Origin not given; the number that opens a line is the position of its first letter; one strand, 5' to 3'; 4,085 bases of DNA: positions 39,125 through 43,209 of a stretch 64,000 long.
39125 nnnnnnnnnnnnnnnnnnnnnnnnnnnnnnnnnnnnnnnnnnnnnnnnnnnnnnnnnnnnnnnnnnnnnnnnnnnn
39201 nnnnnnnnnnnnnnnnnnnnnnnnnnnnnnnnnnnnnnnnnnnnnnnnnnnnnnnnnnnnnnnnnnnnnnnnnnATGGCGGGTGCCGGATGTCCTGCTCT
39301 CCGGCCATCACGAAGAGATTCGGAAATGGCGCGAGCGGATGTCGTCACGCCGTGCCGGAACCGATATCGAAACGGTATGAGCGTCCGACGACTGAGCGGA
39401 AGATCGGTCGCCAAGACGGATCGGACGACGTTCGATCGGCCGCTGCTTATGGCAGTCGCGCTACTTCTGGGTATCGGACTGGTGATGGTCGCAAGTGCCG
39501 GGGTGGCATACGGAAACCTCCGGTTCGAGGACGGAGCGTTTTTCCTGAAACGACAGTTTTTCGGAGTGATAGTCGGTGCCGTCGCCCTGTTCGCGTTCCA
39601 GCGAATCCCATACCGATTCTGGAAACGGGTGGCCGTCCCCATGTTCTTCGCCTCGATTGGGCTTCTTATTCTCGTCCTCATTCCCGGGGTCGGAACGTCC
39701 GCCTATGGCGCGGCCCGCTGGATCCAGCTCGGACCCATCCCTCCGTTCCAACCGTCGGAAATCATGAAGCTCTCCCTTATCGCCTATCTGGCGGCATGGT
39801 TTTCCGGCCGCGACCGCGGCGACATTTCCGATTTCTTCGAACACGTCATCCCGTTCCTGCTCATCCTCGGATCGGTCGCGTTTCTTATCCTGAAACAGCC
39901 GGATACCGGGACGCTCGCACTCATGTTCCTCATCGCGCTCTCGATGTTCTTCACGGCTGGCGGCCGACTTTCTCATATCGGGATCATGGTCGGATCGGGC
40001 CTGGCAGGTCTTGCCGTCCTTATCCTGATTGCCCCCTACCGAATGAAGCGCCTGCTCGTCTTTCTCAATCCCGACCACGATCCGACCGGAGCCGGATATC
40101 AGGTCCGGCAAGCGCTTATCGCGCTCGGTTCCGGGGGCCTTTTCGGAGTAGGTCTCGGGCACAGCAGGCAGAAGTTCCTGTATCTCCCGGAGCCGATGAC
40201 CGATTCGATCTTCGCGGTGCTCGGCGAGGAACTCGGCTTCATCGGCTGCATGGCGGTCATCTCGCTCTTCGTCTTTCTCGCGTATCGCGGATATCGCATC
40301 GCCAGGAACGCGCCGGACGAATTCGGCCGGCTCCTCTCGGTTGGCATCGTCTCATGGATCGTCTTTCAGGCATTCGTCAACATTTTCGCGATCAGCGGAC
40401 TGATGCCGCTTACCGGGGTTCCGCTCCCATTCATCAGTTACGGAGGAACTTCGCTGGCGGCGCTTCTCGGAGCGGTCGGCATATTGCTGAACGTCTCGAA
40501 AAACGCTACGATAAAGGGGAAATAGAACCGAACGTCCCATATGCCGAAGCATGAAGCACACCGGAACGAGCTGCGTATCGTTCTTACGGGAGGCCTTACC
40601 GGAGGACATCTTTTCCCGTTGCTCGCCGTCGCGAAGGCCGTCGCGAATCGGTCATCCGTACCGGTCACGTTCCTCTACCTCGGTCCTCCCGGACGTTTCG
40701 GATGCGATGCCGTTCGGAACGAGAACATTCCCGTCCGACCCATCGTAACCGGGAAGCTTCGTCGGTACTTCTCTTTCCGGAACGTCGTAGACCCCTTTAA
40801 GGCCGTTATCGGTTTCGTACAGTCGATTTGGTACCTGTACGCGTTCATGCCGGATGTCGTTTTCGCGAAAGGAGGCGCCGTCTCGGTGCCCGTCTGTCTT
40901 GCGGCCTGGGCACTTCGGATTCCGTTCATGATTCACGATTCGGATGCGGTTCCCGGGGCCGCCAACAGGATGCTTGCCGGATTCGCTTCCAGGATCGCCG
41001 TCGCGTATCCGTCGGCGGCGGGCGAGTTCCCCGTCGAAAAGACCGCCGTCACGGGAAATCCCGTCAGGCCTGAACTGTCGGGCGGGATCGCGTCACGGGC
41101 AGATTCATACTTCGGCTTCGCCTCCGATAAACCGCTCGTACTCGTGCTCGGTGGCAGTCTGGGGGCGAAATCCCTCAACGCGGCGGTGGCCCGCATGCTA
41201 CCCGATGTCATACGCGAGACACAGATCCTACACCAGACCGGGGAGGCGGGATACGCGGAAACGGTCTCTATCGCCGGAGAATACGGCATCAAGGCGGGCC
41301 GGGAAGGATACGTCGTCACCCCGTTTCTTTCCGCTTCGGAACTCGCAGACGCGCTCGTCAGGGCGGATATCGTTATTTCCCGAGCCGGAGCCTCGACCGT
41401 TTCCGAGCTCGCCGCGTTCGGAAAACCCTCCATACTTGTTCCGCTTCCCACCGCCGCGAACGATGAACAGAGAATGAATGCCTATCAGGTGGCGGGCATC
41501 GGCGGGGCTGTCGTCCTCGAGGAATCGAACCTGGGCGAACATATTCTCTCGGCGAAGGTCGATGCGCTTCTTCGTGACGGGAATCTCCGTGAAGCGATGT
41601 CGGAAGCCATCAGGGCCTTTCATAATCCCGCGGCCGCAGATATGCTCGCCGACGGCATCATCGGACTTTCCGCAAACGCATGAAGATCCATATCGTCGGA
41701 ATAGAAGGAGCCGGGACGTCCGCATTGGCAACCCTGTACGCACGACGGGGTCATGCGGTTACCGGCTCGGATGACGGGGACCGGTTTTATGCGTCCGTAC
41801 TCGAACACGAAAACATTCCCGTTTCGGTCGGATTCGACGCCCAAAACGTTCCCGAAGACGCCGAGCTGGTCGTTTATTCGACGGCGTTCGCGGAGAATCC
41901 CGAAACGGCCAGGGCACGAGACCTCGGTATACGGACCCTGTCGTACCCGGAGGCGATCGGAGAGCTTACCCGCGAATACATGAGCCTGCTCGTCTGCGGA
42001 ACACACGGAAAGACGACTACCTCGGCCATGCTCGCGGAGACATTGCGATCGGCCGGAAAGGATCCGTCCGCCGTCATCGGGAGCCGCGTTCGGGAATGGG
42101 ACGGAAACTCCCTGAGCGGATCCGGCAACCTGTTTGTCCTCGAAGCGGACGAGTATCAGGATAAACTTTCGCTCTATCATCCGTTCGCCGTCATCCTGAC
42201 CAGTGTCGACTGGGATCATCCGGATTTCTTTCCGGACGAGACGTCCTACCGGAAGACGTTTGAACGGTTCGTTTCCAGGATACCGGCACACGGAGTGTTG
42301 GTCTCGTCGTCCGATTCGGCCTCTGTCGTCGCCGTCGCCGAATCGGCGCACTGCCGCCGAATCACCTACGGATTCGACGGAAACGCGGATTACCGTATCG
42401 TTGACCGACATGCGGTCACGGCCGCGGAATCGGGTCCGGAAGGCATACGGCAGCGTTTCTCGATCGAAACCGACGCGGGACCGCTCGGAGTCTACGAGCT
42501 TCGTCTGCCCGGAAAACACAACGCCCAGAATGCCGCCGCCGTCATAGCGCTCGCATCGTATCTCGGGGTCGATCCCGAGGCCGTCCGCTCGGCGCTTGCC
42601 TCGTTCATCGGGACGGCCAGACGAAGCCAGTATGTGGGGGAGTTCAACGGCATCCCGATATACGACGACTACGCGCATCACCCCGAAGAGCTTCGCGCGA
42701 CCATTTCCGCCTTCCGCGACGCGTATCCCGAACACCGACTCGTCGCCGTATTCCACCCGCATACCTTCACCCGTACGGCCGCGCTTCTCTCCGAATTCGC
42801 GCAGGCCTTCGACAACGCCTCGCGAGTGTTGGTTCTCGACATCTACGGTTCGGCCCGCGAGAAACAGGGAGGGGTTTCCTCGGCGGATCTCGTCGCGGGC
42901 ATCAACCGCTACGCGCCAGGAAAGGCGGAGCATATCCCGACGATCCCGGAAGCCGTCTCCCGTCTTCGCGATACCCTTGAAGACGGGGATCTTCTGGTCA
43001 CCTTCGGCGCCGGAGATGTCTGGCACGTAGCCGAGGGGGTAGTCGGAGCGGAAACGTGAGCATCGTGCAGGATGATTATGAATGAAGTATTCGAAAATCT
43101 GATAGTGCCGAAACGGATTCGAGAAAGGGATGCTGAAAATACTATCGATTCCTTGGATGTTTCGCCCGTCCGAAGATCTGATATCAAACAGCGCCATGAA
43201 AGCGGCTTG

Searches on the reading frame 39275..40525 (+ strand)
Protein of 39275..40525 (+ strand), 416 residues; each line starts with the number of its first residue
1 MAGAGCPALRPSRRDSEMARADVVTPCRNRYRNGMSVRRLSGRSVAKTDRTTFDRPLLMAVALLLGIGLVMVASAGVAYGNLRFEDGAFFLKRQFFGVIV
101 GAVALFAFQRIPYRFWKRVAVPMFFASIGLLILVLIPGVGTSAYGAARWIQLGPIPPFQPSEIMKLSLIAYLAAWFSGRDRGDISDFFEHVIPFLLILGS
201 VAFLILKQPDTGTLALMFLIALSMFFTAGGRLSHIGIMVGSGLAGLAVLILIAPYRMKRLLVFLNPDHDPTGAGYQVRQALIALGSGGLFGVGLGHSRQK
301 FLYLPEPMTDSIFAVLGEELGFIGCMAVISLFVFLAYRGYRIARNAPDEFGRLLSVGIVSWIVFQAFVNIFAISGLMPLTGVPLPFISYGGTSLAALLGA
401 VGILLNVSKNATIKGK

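Call 94: search_protein_families(library=pfam, proteins=[window:39275-40525:+], max_evalue=0.001)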
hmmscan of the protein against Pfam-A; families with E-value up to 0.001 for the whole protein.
window:39275-40525:+ (416 aa): 1 family
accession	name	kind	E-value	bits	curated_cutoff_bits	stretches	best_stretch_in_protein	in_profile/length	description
PF01098.24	FTSW_RODA_SPOVE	-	6.5e-110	367.9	26.4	1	57-411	3-354/356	Cell cycle protein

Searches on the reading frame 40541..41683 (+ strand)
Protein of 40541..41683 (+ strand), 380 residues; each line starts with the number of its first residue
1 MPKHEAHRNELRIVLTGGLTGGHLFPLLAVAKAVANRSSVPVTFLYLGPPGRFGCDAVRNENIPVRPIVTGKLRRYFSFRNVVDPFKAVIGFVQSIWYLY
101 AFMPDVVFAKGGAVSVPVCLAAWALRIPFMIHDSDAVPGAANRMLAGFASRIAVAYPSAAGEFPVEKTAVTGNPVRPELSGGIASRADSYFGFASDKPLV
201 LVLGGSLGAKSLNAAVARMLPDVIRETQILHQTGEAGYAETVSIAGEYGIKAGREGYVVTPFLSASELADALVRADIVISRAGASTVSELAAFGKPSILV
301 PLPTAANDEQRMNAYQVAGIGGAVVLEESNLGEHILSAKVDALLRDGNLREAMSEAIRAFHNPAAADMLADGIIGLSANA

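Call 94: search_protein_families(library=pfam, proteins=[window:40541-41683:+], max_evalue=0.001)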
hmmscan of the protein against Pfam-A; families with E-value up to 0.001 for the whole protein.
window:40541-41683:+ (380 aa): 2 families
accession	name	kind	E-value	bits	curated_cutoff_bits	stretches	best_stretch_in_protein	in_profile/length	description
PF04101.22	Glyco_tran_28_C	-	1.5e-33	116.6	22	1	200-360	2-158/166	Glycosyltransferase family 28 C-terminal domain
PF03033.26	Glyco_transf_28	-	2.5e-29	102.6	26.2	1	13-153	1-138/139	Glycosyltransferase family 28 N-terminal domain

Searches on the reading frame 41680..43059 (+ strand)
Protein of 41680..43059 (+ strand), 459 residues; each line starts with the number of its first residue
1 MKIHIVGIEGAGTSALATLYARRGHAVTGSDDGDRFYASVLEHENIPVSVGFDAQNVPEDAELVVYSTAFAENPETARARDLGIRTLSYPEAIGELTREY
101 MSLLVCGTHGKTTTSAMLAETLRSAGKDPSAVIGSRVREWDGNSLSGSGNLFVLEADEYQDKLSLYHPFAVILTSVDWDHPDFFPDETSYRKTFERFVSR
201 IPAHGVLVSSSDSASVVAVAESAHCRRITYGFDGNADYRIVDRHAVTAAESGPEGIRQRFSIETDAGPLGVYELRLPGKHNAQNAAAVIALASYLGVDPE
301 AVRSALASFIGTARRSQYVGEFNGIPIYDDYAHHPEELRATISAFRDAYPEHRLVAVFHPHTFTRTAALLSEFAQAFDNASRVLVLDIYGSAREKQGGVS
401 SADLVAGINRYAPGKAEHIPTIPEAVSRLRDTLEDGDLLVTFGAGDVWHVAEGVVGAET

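Call 94: search_protein_families(library=pfam, proteins=[window:41680-43059:+], max_evalue=0.001)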
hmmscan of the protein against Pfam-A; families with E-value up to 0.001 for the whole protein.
window:41680-43059:+ (459 aa): 3 families
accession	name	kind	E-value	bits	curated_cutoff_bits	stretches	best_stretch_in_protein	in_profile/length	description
PF02875.26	Mur_ligase_C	-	2.5e-22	80.5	28.4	1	314-445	1-127/127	Mur ligase, glutamate ligase domain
PF08245.18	Mur_ligase_M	-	2.1e-21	77.2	24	1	105-292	1-200/200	Mur ligase middle domain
PF01225.30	Mur_ligase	-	6.1e-16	59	21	1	2-100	1-94/95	Mur ligase family, catalytic domain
